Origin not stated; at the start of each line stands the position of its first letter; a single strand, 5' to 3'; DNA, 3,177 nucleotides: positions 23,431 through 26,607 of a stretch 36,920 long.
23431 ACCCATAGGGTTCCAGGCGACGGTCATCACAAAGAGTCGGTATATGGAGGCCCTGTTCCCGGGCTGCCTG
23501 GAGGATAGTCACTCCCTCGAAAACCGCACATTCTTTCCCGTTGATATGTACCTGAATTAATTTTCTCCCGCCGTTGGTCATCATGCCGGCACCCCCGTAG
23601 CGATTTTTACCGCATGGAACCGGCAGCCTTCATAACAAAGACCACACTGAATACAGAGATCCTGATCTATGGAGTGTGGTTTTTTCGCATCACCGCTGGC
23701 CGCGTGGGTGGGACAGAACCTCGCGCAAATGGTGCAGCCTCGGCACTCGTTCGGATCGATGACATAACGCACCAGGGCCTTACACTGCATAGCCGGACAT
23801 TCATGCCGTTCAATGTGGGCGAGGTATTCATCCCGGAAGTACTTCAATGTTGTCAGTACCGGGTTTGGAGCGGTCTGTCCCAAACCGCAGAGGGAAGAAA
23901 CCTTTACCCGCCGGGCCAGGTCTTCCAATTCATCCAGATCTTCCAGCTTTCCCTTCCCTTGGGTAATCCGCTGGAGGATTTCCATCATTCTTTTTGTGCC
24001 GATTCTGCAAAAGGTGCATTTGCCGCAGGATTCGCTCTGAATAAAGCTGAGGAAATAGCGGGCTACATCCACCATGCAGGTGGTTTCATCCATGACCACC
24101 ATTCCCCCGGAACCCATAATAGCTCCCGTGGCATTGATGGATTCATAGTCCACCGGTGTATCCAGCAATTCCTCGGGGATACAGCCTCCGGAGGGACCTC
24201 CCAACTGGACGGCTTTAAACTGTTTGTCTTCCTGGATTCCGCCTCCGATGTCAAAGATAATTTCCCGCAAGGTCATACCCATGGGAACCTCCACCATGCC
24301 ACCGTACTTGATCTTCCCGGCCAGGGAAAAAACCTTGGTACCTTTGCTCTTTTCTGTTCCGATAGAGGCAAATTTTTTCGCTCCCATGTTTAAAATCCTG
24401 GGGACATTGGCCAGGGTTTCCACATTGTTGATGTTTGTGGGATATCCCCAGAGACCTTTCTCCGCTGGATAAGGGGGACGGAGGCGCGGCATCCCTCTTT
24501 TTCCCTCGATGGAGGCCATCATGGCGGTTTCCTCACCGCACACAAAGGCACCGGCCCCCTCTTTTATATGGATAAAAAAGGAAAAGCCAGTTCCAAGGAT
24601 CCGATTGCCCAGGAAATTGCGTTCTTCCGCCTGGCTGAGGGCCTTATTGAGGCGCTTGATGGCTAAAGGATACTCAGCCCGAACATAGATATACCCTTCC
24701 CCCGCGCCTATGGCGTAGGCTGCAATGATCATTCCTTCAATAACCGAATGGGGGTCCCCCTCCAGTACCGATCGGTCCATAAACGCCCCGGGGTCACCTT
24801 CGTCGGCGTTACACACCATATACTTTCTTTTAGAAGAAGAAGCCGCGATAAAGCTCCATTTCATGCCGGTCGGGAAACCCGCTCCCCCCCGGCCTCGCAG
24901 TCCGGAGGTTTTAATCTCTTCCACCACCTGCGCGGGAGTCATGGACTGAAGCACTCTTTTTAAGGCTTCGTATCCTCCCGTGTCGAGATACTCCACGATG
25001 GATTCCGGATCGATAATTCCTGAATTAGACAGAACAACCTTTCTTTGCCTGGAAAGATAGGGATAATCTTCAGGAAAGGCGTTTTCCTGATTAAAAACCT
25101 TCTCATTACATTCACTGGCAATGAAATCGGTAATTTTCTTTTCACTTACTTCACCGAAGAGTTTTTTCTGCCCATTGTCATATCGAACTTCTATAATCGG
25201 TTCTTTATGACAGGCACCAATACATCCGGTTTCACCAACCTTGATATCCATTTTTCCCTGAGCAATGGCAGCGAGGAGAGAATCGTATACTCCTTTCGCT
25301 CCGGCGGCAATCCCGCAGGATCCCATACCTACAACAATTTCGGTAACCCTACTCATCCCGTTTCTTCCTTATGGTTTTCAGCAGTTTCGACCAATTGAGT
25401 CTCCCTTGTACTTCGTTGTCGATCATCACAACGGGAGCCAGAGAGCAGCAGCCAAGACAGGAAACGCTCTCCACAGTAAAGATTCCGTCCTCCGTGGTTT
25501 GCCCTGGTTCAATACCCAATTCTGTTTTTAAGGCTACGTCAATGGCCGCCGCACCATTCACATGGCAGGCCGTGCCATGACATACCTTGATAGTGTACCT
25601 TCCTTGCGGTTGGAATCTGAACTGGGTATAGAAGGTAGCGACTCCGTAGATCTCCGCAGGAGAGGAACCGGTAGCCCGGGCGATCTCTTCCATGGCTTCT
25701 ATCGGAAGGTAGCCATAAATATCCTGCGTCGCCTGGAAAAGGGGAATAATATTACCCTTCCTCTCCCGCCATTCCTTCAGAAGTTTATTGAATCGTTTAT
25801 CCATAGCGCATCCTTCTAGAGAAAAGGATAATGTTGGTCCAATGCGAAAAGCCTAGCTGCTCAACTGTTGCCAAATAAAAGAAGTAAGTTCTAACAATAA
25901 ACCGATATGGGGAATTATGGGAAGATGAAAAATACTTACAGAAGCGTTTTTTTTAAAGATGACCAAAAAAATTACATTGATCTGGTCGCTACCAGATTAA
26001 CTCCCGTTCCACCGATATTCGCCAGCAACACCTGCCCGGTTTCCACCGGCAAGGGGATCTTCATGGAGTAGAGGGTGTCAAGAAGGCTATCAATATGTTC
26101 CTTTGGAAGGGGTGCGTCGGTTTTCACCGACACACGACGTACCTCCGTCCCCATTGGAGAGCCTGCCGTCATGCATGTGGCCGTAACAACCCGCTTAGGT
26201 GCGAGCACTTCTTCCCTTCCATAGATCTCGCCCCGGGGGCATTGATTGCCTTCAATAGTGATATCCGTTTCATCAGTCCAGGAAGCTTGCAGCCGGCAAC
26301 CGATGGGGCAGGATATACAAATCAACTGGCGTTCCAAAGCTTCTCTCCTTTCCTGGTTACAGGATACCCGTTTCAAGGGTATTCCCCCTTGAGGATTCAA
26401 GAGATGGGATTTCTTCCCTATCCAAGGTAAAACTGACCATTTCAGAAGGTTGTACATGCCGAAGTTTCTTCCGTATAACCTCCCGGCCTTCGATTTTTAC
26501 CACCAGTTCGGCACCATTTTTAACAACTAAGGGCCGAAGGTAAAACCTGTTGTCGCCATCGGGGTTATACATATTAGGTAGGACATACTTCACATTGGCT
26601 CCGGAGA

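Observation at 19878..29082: Co-directional block joins a GlpA-like G3P dehydrogenase trio to a NuoE/NuoF/NfnB-NuoG electron-bifurcation-type module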

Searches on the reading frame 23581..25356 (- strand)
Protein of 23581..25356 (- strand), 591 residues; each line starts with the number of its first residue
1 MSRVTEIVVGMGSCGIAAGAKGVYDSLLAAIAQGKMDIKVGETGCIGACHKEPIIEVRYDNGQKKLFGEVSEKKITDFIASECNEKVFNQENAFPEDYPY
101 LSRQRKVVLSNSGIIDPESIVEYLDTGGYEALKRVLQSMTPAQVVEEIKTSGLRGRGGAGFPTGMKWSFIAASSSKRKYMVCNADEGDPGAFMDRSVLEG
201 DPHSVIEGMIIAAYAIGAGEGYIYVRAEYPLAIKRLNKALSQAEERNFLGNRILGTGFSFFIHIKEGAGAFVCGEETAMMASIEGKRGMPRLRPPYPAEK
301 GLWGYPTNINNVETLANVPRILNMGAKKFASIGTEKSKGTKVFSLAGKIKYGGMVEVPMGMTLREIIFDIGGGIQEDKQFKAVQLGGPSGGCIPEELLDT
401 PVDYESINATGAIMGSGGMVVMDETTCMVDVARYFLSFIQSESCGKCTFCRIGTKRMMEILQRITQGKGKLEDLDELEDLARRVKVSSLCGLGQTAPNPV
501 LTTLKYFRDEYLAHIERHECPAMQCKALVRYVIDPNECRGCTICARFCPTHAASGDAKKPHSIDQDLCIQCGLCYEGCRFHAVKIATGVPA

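Call 3: search_protein_families(library=pfam, proteins=[window:23581-25356:-], max_evalue=0.001)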
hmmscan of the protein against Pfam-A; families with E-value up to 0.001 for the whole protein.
window:23581-25356:- (591 aa): 10 families
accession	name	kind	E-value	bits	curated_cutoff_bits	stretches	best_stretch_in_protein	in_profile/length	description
PF01512.22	Complex1_51K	-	2.9e-49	167.3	31.2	1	148-320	1-150/150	Nuo51 FMN-binding domain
PF10589.14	NADH_4Fe-4S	-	1.5e-34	118.2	23.5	1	430-514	1-85/85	NADH-ubiquinone oxidoreductase-F iron-sulfur binding region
PF00037.32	Fer4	-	1.8e-09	37.4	21.1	2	562-583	2-23/24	4Fe-4S binding domain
PF13237.11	Fer4_10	-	4.3e-07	30.2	25.5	1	531-578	2-52/53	4Fe-4S dicluster domain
PF14697.11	Fer4_21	-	1.8e-06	28.4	35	1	532-579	2-52/59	4Fe-4S dicluster domain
PF12837.12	Fer4_6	-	3e-05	24.2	25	1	563-582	4-23/24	4Fe-4S binding domain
PF13187.11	Fer4_9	-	0.00014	22.3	27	1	538-579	2-48/52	4Fe-4S dicluster domain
PF12838.12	Fer4_7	-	0.00017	22.4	27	1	538-581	2-51/52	4Fe-4S dicluster domain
PF22461.2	SLBB_2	-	0.00028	21.4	27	1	343-388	3-49/79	SLBB domain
PF10531.15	SLBB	-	0.00049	20.3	27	1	343-390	2-52/55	SLBB domain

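Call 6: search_protein_families(library=ncbifam, proteins=[window:23581-25356:-], max_evalue=0.00001)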
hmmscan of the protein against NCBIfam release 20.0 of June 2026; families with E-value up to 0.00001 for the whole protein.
window:23581-25356:- (591 aa): 16 families
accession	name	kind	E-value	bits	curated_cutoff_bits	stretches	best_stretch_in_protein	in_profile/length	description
TIGR01959.1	nuoF_fam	equivalog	1.6e-155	517.5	558.65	1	118-515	12-410/410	NADH-quinone oxidoreductase subunit NuoF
NF010120.0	PRK13596.1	equivalog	9.2e-121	403.4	389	1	123-520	23-422/433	NADH-quinone oxidoreductase subunit NuoF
NF008436.0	PRK11278.1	equivalog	4.9e-115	385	749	1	120-522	27-433/448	NADH-quinone oxidoreductase subunit NuoF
TIGR04481.1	PR_assoc_PrdC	equivalog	1.8e-13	50.1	490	1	142-392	74-287/425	proline reductase-associated electron transfer protein PrdC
TIGR01945.1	rnfC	subfamily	1.1e-11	44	245.95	1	135-243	115-221/435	RnfABCDGE type electron transport complex subunit C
NF003454.1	PRK05035.1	equivalog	2.6e-11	42.7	345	1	136-244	118-223/556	electron transport complex subunit RsxC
TIGR01944.1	rnfB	subfamily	1.6e-09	37.6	68.7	1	531-586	108-163/190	RnfABCDGE type electron transport complex subunit B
NF040864.1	HgcB_ferredoxin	equivalog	3e-08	33.4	99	1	532-589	10-67/93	mercury methylation ferredoxin HgcB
TIGR02179.1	PorD_KorD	subfamily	1.6e-07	31.4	60.05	1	529-585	18-74/78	2-oxoacid:acceptor oxidoreductase, delta subunit, pyruvate/2-ketoisovalerate family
NF005415.0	PRK06991.1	equivalog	1.6e-07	31.3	281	1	531-583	80-132/284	electron transport complex subunit RsxB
NF058577.1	FdxA_fam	equivalog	1.7e-07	31.3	65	1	531-581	3-51/52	4Fe-4S ferredoxin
NF003475.0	PRK05113.1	equivalog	2e-07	31.1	203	1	531-585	108-162/190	electron transport complex subunit RsxB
TIGR03294.1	FrhG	equivalog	2.2e-07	30.9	245.5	1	518-579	157-216/228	coenzyme F420 hydrogenase subunit gamma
NF040684.1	PorD_Arch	equivalog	7.3e-07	29.2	120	1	530-585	26-81/85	pyruvate synthase subunit PorD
TIGR04105.1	FeFe_hydrog_B1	subfamily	1.8e-06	26.9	450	1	530-584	106-160/462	monomeric [FeFe] hydrogenase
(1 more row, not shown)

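Call 8: search_solved_structures(query=window:23581-25356:-, max_evalue=1e-30)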
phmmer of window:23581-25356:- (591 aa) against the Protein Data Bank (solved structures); distinct sequences matched with E-value up to 1e-30: 61 (the best 60 are shown).
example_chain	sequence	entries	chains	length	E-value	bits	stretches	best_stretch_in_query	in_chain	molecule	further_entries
9bov_B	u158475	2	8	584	8.8e-252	840.2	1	7-585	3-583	NADH dehydrogenase (Quinone)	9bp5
9n5u_B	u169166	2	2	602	7e-250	833.9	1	1-586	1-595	NfnB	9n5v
8oh5_B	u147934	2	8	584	1.9e-242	809.3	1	7-585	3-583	NAD-reducing hydrogenase subunit HoxF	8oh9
7t2r_B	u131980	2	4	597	2.2e-231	772.8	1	7-583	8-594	NiFe hydrogenase subunit B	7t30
7q4v_B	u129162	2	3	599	1.8e-210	703.8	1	37-583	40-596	Iron hydrogenase HydB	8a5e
8a6t_B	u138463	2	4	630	1.5e-203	680.9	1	33-582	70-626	Electron bifurcating hydrogenase subunit HydB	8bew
7q4w_B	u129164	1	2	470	1.8e-201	674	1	120-583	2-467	Iron hydrogenase HydB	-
7p5h_B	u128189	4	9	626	6.8e-193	645.7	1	38-585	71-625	Fe-hydrogenase, subunit beta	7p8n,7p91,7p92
9mqx_B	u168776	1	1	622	1.1e-181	608.8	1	12-583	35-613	NADH:ubiquinone oxidoreductase, NADH-binding (51 kD) subunit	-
6vw7_B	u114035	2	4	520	2.8e-131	442.2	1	3-511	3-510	NAD-dependent formate dehydrogenase beta subunit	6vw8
2fug_1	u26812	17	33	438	1.1e-127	430.4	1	121-518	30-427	NADH-quinone oxidoreductase chain 1 | NADH-QUINONE OXIDOREDUCTASE SUBUNIT 1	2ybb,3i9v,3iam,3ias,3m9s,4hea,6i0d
9wxb_C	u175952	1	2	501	1.8e-116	393.3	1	14-511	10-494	Formate dehydrogenase beta subunit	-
6hl2_B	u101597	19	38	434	1.2e-115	390.7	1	118-514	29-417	NADH-quinone oxidoreductase subunit F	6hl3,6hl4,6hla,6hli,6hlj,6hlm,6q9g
7q5y_C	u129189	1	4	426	1.2e-115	390.6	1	118-513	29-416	NADH-quinone oxidoreductase subunit F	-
6q9c_B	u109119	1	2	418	1.8e-115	390.1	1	118-511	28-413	NADH-quinone oxidoreductase subunit F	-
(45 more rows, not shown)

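Call 48: search_solved_structures(query=window:23581-25356:-, max_evalue=1e-200, show_alignments=1)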
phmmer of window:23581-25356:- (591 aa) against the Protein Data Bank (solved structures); distinct sequences matched with E-value up to 1e-200: 7.
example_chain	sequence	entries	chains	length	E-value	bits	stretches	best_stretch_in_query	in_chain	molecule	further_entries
9bov_B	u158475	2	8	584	8.8e-252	840.2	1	7-585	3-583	NADH dehydrogenase (Quinone)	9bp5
9n5u_B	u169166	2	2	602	7e-250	833.9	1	1-586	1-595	NfnB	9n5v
8oh5_B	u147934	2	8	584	1.9e-242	809.3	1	7-585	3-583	NAD-reducing hydrogenase subunit HoxF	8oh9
7t2r_B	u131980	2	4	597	2.2e-231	772.8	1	7-583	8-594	NiFe hydrogenase subunit B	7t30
7q4v_B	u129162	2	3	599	1.8e-210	703.8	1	37-583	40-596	Iron hydrogenase HydB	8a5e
8a6t_B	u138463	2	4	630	1.5e-203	680.9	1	33-582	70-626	Electron bifurcating hydrogenase subunit HydB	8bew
7q4w_B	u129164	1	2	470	1.8e-201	674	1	120-583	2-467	Iron hydrogenase HydB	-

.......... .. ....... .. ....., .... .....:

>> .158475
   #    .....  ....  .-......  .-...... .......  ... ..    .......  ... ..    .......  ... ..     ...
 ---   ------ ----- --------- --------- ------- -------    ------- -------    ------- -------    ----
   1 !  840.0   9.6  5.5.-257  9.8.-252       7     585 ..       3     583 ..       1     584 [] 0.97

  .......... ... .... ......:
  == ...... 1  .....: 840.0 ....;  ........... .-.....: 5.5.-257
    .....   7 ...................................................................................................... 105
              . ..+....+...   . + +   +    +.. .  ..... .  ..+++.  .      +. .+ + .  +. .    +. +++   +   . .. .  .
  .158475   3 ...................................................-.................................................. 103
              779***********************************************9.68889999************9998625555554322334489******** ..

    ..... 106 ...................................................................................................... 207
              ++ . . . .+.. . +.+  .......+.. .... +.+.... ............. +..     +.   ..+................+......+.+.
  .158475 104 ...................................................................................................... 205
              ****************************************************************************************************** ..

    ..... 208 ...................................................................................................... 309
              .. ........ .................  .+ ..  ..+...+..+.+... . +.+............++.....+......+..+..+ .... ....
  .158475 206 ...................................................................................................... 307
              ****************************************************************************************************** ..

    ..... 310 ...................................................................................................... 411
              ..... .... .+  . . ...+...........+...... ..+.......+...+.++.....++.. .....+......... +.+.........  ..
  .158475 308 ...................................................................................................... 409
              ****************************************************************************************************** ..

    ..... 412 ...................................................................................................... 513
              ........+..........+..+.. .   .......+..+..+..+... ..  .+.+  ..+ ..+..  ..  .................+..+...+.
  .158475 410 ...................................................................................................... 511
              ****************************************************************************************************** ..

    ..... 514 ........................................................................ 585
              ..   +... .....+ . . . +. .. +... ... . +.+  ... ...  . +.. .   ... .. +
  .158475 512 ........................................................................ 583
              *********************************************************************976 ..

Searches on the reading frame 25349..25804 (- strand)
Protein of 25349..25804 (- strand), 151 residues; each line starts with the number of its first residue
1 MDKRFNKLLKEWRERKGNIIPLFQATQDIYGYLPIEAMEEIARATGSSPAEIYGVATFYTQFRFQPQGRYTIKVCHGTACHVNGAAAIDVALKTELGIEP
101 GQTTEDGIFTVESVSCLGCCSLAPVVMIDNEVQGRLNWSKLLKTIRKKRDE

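Call 3: search_protein_families(library=pfam, proteins=[window:25349-25804:-], max_evalue=0.001)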
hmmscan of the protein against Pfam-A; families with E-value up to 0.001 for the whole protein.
window:25349-25804:- (151 aa): 1 family
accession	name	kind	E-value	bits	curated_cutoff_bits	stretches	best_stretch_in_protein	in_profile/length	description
PF01257.25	2Fe-2S_thioredx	-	7.6e-49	165.7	24.8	1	6-147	2-143/145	Thioredoxin-like [2Fe-2S] ferredoxin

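Call 6: search_protein_families(library=ncbifam, proteins=[window:25349-25804:-], max_evalue=0.00001)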
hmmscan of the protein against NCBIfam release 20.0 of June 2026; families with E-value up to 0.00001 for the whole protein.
window:25349-25804:- (151 aa): 9 families
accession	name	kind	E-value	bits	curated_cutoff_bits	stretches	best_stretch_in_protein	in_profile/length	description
NF005722.0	PRK07539.1-2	equivalog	5.5e-45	153.3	141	1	5-147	13-155/157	NADH-quinone oxidoreductase subunit NuoE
NF004638.0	PRK05988.1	equivalog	1.2e-40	138.9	198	1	3-147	12-156/159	formate dehydrogenase subunit gamma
NF005747.0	PRK07571.1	equivalog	8.6e-38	129.7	224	1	4-147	24-167/173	bidirectional hydrogenase complex protein HoxE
TIGR01958.1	nuoE_fam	subfamily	9.4e-37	126.4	142.4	1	11-145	8-144/148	NADH-quinone oxidoreductase subunit NuoE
NF005725.0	PRK07539.1-5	equivalog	2.6e-30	105.4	220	1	15-148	37-171/174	NADH-quinone oxidoreductase subunit NuoE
NF005721.0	PRK07539.1-1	equivalog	4.4e-29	101.7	308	1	11-131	40-160/292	NADH-quinone oxidoreductase subunit NuoE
NF005723.0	PRK07539.1-3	equivalog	2.2e-24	86.1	226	1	16-131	23-138/158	NADH-quinone oxidoreductase subunit NuoE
NF005724.0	PRK07539.1-4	equivalog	1.6e-23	83.8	280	1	16-144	39-168/240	NADH-quinone oxidoreductase subunit NuoE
NF009040.0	PRK12373.1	equivalog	1.7e-20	74.2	514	1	16-134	36-155/400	NADH-quinone oxidoreductase subunit E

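Call 49: search_solved_structures(query=window:25349-25804:-, max_evalue=1e-25, show_alignments=1)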
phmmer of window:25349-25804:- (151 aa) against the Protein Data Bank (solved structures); distinct sequences matched with E-value up to 1e-25: 14.
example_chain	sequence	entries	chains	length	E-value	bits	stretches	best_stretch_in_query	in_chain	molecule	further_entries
9n5u_C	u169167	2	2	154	3.7e-51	176.1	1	14-149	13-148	NfnC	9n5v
9bov_C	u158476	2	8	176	3.3e-48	166.5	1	7-147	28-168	NADH dehydrogenase (Ubiquinone), 24 kDa subunit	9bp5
8oh5_A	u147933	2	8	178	4.7e-48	166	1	8-145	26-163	NAD-dependent formate dehydrogenase gamma subunit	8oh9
7t2r_C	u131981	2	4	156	1.5e-40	141.7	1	5-143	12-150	NiFe hydrogenase subunit C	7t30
7p5h_C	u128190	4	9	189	3.3e-40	140.6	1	4-149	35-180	Fe-hydrogenase, subunit gamma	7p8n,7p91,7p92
8a6t_C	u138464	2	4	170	7.1e-37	129.7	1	5-147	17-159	Electron bifurcating hydrogenase subunit HydC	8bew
7q4v_C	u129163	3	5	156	9e-36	126.1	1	8-140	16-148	Iron hydrogenase HydC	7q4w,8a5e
9mqx_C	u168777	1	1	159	5.2e-32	113.9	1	18-148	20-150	NADH:ubiquinone oxidoreductase 24 kD subunit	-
2fug_2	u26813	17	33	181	1.6e-28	102.6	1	14-131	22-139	NADH-quinone oxidoreductase chain 2 | NADH-QUINONE OXIDOREDUCTASE SUBUNIT 2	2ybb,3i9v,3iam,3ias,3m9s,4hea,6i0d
6vw7_A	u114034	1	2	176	1.5e-26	96.2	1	14-147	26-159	NAD-dependent formate dehydrogenase gamma subunit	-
6vw8_A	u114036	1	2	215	2.8e-26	95.4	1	14-147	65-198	NAD-dependent formate dehydrogenase gamma subunit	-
8b9z_E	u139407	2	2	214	6e-26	94.3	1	14-133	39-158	NADH dehydrogenase (Ubiquinone) 24 kDa subunit, isoform A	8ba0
6tg9_G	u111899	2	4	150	6.5e-26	94.2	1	4-139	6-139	Formate dehydrogenase subunit gamma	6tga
8esw_V2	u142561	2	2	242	8.1e-26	93.8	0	14-133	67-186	NADH dehydrogenase (Ubiquinone) 24 kDa subunit, isoform A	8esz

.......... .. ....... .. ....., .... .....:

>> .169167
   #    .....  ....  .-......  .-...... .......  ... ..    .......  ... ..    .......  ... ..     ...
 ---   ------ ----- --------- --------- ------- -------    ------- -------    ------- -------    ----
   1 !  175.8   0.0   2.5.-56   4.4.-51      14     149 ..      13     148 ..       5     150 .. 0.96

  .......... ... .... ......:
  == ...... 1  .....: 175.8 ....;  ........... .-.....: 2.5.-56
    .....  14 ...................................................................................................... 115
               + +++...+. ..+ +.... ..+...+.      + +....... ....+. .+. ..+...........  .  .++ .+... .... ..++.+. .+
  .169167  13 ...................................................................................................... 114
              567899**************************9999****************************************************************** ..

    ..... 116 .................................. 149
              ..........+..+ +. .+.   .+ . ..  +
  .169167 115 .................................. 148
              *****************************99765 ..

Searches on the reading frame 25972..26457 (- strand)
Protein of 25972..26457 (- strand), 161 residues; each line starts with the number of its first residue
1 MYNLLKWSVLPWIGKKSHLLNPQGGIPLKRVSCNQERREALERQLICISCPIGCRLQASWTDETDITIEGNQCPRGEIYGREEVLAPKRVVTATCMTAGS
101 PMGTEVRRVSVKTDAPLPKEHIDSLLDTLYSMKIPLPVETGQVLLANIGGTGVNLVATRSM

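Call 3: search_protein_families(library=pfam, proteins=[window:25972-26457:-], max_evalue=0.001)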
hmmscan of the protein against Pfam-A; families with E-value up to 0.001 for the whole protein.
window:25972-26457:- (161 aa): 1 family
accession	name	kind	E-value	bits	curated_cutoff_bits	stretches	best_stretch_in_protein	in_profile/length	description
PF07892.16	DUF1667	-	2.6e-23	82.3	27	1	74-159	1-82/82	Protein of unknown function (DUF1667)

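Call 6: search_protein_families(library=ncbifam, proteins=[window:25972-26457:-], max_evalue=0.00001)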
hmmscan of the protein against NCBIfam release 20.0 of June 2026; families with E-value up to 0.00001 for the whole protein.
window:25972-26457:- (161 aa): 0 families
